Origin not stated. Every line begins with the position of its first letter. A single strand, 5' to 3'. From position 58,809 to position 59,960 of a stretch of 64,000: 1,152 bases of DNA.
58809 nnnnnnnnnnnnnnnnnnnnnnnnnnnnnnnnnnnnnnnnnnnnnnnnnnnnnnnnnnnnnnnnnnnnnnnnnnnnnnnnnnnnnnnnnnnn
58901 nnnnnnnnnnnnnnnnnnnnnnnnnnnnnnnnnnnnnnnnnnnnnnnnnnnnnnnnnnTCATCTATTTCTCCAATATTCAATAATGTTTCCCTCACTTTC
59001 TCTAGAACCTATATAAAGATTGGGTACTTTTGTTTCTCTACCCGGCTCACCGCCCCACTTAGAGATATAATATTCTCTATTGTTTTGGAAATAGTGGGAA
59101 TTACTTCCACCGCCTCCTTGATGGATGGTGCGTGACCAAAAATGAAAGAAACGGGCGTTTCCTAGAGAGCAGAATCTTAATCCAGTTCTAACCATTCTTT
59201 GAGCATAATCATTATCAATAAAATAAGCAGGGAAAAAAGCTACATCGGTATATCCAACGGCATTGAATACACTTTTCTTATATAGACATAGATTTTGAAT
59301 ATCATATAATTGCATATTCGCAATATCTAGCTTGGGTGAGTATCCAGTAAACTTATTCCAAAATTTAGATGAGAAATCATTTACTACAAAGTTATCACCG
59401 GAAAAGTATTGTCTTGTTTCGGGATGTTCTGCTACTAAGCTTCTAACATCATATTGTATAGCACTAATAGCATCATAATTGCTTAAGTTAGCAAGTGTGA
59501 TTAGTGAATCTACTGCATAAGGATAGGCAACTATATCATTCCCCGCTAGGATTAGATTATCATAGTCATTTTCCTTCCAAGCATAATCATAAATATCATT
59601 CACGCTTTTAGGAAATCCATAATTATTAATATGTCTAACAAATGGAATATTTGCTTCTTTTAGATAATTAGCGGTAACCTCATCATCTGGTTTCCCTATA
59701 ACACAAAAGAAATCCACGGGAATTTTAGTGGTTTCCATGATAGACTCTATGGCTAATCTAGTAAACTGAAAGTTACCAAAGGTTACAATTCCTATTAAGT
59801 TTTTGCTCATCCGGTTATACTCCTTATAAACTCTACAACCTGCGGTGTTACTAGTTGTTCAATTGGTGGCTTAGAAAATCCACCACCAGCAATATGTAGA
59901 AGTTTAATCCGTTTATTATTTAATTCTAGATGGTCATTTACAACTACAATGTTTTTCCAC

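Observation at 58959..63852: Glycan-modification operon wedged directly upstream of the terminase gene, plus GT4 and SGNH esterase inside the head-tail module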

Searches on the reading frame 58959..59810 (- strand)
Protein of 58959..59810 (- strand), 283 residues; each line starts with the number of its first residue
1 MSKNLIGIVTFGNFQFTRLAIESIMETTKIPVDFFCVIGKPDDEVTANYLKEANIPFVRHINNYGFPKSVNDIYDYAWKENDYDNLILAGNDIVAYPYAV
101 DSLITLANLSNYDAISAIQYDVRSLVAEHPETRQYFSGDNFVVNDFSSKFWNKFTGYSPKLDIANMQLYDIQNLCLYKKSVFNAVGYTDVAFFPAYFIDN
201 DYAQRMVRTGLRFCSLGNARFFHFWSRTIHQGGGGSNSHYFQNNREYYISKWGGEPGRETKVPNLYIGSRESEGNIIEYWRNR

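Call 4: search_protein_families(library=pfam, proteins=[window:58959-59810:-], max_evalue=0.1)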
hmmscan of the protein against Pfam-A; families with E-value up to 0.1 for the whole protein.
window:58959-59810:- (283 aa): 0 families

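Call 5: search_protein_families(library=phrogs, proteins=[window:58959-59810:-], max_evalue=0.01)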
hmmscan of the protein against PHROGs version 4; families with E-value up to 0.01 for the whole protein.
window:58959-59810:- (283 aa): 1 family
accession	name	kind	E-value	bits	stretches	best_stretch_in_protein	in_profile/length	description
phrog_29879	-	moron, auxiliary metabolic gene and host takeover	6.5e-10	39.9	1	177-259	140-225/239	galactosyl transferase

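Call 8: search_dna_similar(query=window:58959-59810:-, collection=phages, mode=protein, max_rows=20, max_evalue=0.001)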
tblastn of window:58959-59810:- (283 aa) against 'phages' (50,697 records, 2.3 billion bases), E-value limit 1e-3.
No match.

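Call 11: search_protein_families(library=ncbifam, proteins=[window:58959-59810:-], max_evalue=0.1)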
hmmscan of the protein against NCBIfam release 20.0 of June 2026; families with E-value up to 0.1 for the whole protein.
window:58959-59810:- (283 aa): 0 families

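Call 13: search_solved_structures(query=window:58959-59810:-, max_evalue=1, show_alignments=2)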
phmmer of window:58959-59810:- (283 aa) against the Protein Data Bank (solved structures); distinct sequences matched with E-value up to 1: 3.
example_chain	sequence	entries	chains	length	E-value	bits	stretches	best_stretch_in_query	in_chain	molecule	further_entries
5gny_A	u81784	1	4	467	0.62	12.5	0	39-85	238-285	Beta-glucosidase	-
5gnx_A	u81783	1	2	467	0.62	12.5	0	39-85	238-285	Beta-glucosidase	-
5gnz_A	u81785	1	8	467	0.62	12.5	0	39-85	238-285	Beta-glucosidase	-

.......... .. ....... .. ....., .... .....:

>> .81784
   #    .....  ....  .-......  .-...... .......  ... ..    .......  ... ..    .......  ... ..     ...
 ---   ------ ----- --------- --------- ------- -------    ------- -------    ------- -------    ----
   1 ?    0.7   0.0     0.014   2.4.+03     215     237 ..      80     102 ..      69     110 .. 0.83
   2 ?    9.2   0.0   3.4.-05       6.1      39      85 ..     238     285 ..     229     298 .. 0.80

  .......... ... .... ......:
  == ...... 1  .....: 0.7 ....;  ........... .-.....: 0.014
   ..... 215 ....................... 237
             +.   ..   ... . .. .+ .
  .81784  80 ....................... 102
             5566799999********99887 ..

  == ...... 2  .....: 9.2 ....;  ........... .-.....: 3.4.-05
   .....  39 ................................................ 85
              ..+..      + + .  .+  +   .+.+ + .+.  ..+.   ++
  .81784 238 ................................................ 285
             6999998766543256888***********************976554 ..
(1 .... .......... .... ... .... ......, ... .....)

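Call 43: search_solved_structures(query=A4, max_evalue=1, show_alignments=2)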
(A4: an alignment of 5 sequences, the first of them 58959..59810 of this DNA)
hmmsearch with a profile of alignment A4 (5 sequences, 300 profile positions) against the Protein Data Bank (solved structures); distinct sequences matched with E-value up to 1: 0.

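Call 46: search_protein_families(library=pfam, alignment_id=A4, max_evalue=0.1)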
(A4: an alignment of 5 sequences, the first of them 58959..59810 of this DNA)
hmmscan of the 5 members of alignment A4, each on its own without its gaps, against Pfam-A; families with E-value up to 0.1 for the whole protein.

A. member 1, window:58959-59810:- (283 aa): 0 families

B. families by the number of members that match (of 5 scanned): 2 families
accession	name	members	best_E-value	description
PF00535.33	Glycos_transf_2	3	1.3e-05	Glycosyl transferase family 2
PF13641.12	Glyco_tranf_2_3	2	0.021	Glycosyltransferase like family 2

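Call 78: find_related_loci(query=A4, collection=viral_contigs, flank=10000)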
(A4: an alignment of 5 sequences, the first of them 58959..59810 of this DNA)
Query A4 (283 aa) in viral_contigs; peptide patterns used: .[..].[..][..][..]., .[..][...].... (x = any residue, [..] = any of these).
599 stretches matched a pattern (row limit reached: there are more); 228 encode a relative of the query (tblastn E <= 1e-3); the best 80 are kept; 80 distinct loci.
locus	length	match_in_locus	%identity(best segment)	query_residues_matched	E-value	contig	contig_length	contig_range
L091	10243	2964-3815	62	1-283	4e-119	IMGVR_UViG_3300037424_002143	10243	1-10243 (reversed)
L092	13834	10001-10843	60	1-281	1e-117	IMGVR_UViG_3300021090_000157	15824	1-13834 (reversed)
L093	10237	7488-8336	61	1-283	7e-117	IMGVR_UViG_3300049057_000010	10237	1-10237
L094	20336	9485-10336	60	1-283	3e-115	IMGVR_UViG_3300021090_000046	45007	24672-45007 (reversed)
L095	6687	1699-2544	59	2-283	1e-113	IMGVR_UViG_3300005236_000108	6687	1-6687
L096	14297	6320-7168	57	1-282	1e-112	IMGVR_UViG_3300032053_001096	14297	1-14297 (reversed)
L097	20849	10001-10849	57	1-283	1e-112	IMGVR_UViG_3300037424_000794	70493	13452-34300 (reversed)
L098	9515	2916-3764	59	1-283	3e-112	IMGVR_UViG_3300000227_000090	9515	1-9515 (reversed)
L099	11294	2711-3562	56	1-283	1e-109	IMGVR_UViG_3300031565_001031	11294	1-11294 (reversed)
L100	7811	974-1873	56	1-283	3e-108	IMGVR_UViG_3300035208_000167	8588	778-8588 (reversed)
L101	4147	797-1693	56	1-282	6e-108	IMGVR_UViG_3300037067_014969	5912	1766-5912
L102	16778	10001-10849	60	1-282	9e-111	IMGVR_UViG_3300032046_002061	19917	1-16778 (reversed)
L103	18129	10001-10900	51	1-283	9e-92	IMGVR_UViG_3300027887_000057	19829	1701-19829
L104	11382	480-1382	48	1-283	4e-91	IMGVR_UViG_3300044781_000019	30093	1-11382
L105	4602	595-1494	49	1-283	2e-91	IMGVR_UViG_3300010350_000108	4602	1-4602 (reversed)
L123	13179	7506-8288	35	6-277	9e-38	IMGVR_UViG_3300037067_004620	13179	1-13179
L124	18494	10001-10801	33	1-277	1e-34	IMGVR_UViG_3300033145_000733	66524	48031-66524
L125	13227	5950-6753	31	4-280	7e-33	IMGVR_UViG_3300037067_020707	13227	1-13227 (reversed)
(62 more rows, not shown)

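Call 92: search_protein_families(library=pfam, proteins=[L094:17355-19124:+, L097:17007-18671:+, L094:16398-16742:+, L094:16705-17088:+, L097:16662-16979:+, L102:9052-10005:+, L124:6992-8197:+, L123:6442-7476:+, L124:8163-9092:+, L125:4968-5948:+], max_evalue=0.01)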
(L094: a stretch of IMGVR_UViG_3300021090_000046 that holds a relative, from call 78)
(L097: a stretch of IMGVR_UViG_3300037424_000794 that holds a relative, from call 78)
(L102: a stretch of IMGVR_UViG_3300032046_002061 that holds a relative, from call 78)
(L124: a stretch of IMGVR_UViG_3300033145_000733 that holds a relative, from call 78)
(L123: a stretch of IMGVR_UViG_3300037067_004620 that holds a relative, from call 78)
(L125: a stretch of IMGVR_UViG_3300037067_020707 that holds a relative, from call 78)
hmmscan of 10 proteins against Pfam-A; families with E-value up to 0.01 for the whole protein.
L094:17355-19124:+ (590 aa): 3 families
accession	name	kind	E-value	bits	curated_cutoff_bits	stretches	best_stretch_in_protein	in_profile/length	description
PF03719.21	Ribosomal_S5_C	-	0.00019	21.3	21.5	0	200-226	26-51/71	Ribosomal protein S5, C-terminal domain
PF12042.13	RP1-2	-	0.0023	18.3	25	0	381-417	27-67/166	Tubuliform egg casing silk strands structural domain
PF02969.23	TAF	-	0.0065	17.1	21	0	259-271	9-21/66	TATA box binding protein associated factor (TAF)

L097:17007-18671:+ (555 aa): 3 families
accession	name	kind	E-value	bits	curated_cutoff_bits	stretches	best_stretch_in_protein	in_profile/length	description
PF13472.12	Lipase_GDSL_2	-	1.2e-18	68.6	32.9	1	364-539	1-175/178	GDSL-like Lipase/Acylhydrolase family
PF04311.20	DUF459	-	2e-05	24.5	27.2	1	424-476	55-108/197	Protein of unknown function (DUF459)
PF00657.28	Lipase_GDSL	-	0.0049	17.5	23.6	0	362-474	1-116/208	GDSL-like Lipase/Acylhydrolase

L094:16398-16742:+ (115 aa): 0 families

L094:16705-17088:+ (128 aa): 0 families

L097:16662-16979:+ (106 aa): 2 families
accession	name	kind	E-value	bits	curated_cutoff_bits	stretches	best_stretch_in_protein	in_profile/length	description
PF03413.25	PepSY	-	0.0021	18.8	24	0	40-59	39-58/60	Peptidase propeptide and YPEB domain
PF15232.11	DUF4585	-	0.0021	18.5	27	0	27-67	10-50/73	Domain of unknown function (DUF4585)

L102:9052-10005:+ (318 aa): 4 families
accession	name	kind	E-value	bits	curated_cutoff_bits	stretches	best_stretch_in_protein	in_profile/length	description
PF16363.11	GDP_Man_Dehyd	-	4.4e-120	401.6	27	1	4-308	1-332/332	GDP-mannose 4,6 dehydratase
PF01370.27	Epimerase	-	1.5e-68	231.3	20.9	1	4-241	2-240/240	NAD dependent epimerase/dehydratase family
PF04321.23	RmlD_sub_bind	-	3.1e-07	30.2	27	1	1-157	1-136/287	RmlD substrate binding domain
PF02719.21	Polysacc_synt_2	-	0.0002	21.1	20.2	1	5-112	3-119/293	Polysaccharide biosynthesis protein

L124:6992-8197:+ (402 aa): 5 families
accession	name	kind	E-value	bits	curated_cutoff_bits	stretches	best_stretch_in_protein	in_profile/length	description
PF01041.23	DegT_DnrJ_EryC1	-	1.9e-99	333.8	19.8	1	13-390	4-359/360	DegT/DnrJ/EryC1/StrS aminotransferase family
PF01212.27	Beta_elim_lyase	-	1.3e-07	31.7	27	1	32-289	32-266/288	Beta-eliminating lyase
PF00155.27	Aminotran_1_2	-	4.2e-06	26.6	19.7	1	34-132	44-158/361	Aminotransferase class I and II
PF01053.26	Cys_Met_Meta_PP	-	2.7e-05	23.4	27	1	34-149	54-170/381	Cys/Met metabolism PLP-dependent enzyme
PF00266.25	Aminotran_5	-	0.005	16.3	21.5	1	54-214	69-233/371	Aminotransferase class-V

L123:6442-7476:+ (345 aa): 6 families
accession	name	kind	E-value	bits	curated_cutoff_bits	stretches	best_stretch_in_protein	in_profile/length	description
PF16363.11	GDP_Man_Dehyd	-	7.2e-50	170.7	27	1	23-329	1-329/332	GDP-mannose 4,6 dehydratase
PF01370.27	Epimerase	-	7.6e-45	153.6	20.9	1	22-267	1-239/240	NAD dependent epimerase/dehydratase family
PF02719.21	Polysacc_synt_2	-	8.7e-13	48.5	20.2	1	22-302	1-266/293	Polysaccharide biosynthesis protein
PF07993.18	NAD_binding_4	-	4e-12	46.3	20.1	1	24-206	1-209/258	Male sterility protein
PF01073.25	3Beta_HSD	-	3.9e-11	42.9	22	1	23-263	1-235/280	3-beta hydroxysteroid dehydrogenase/isomerase family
PF04321.23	RmlD_sub_bind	-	2.4e-10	40.4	27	1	21-287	2-233/287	RmlD substrate binding domain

L124:8163-9092:+ (310 aa): 11 families
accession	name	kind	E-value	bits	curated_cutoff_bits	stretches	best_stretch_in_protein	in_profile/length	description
PF01370.27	Epimerase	-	1.1e-47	162.9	20.9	1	2-239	1-240/240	NAD dependent epimerase/dehydratase family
PF16363.11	GDP_Man_Dehyd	-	2e-47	162.7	27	1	3-301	1-330/332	GDP-mannose 4,6 dehydratase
PF01073.25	3Beta_HSD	-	4.3e-12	46.1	22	1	3-238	1-248/280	3-beta hydroxysteroid dehydrogenase/isomerase family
PF04321.23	RmlD_sub_bind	-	2e-10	40.7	27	1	2-266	3-240/287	RmlD substrate binding domain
PF02719.21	Polysacc_synt_2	-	2.6e-07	30.6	20.2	1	2-77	1-87/293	Polysaccharide biosynthesis protein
PF13460.12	NAD_binding_10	-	0.00015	22.1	27.2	1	6-105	1-85/184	NAD(P)H-binding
PF02254.24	TrkA_N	-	0.00025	21.8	23.8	1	7-62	5-58/116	TrkA-N domain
PF07993.18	NAD_binding_4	-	0.00033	20.3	20.1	1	4-35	1-35/258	Male sterility protein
PF08659.16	KR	-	0.00076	19.9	22.6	1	2-67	3-76/180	KR domain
PF00106.31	adh_short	-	0.001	19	26.6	1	2-61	3-66/195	short chain dehydrogenase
PF03446.21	NAD_binding_2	-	0.0047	17.4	21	1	7-38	6-37/161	NAD binding domain of 6-phosphogluconate dehydrogenase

L125:4968-5948:+ (327 aa): 6 families
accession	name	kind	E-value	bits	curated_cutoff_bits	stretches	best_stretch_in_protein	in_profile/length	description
PF16363.11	GDP_Man_Dehyd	-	6.1e-48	164.4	27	1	5-312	1-331/332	GDP-mannose 4,6 dehydratase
PF01370.27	Epimerase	-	8.6e-44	150.2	20.9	1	4-249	1-240/240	NAD dependent epimerase/dehydratase family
PF07993.18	NAD_binding_4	-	5.4e-14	52.4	20.1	1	6-187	1-209/258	Male sterility protein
PF02719.21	Polysacc_synt_2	-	1.1e-11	44.9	20.2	1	4-132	1-130/293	Polysaccharide biosynthesis protein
PF04321.23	RmlD_sub_bind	-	1.2e-11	44.7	27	1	3-160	2-130/287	RmlD substrate binding domain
PF01073.25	3Beta_HSD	-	2.8e-10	40.2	22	1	5-235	1-227/280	3-beta hydroxysteroid dehydrogenase/isomerase family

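Call 97: search_solved_structures(query=A8, max_evalue=1, show_alignments=1)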
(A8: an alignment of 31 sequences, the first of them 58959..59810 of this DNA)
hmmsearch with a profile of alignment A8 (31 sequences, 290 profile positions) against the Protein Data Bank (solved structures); distinct sequences matched with E-value up to 1: 28.
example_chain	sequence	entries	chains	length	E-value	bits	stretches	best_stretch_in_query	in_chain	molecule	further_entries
2z87_A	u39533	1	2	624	6.8e-09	38.9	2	5-223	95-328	Chondroitin synthase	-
2z86_A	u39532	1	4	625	6.8e-09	38.9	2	5-223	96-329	Chondroitin synthase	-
6p61_A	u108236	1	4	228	4e-07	33.1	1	4-78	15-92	Glycosyltransferase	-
5hea_A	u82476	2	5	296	3.1e-06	30.1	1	5-105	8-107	Putative glycosyltransferase (GalT1)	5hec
8viw_A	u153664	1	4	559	4.5e-06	29.6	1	5-111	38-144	Heparosan synthase B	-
8vh7_A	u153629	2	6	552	5.4e-06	29.4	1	5-111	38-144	Heparosan synthase B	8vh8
3l7i_A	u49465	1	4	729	5.5e-05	26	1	1-112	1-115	Teichoic acid biosynthesis protein F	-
3l7j_A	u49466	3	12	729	5.5e-05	26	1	1-112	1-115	Teichoic acid biosynthesis protein F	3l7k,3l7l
3l7m_A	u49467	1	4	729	5.5e-05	26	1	1-112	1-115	Teichoic acid biosynthesis protein F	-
5mlz_A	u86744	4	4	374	0.00015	24.6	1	2-131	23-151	Dolichol monophosphate mannose synthase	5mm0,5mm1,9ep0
3bcv_A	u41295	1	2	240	0.00022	24.1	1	3-117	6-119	Putative glycosyltransferase protein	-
9omj_A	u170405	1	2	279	0.0014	21.4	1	4-116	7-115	Glycosyltransferase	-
9omh_A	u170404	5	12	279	0.0014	21.4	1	4-116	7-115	Glycosyltransferase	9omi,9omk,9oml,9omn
9omm_A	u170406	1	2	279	0.0014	21.4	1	4-116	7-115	Glycosyltransferase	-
5tze_C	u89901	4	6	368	0.0021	20.9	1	2-111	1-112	Glycosyl transferase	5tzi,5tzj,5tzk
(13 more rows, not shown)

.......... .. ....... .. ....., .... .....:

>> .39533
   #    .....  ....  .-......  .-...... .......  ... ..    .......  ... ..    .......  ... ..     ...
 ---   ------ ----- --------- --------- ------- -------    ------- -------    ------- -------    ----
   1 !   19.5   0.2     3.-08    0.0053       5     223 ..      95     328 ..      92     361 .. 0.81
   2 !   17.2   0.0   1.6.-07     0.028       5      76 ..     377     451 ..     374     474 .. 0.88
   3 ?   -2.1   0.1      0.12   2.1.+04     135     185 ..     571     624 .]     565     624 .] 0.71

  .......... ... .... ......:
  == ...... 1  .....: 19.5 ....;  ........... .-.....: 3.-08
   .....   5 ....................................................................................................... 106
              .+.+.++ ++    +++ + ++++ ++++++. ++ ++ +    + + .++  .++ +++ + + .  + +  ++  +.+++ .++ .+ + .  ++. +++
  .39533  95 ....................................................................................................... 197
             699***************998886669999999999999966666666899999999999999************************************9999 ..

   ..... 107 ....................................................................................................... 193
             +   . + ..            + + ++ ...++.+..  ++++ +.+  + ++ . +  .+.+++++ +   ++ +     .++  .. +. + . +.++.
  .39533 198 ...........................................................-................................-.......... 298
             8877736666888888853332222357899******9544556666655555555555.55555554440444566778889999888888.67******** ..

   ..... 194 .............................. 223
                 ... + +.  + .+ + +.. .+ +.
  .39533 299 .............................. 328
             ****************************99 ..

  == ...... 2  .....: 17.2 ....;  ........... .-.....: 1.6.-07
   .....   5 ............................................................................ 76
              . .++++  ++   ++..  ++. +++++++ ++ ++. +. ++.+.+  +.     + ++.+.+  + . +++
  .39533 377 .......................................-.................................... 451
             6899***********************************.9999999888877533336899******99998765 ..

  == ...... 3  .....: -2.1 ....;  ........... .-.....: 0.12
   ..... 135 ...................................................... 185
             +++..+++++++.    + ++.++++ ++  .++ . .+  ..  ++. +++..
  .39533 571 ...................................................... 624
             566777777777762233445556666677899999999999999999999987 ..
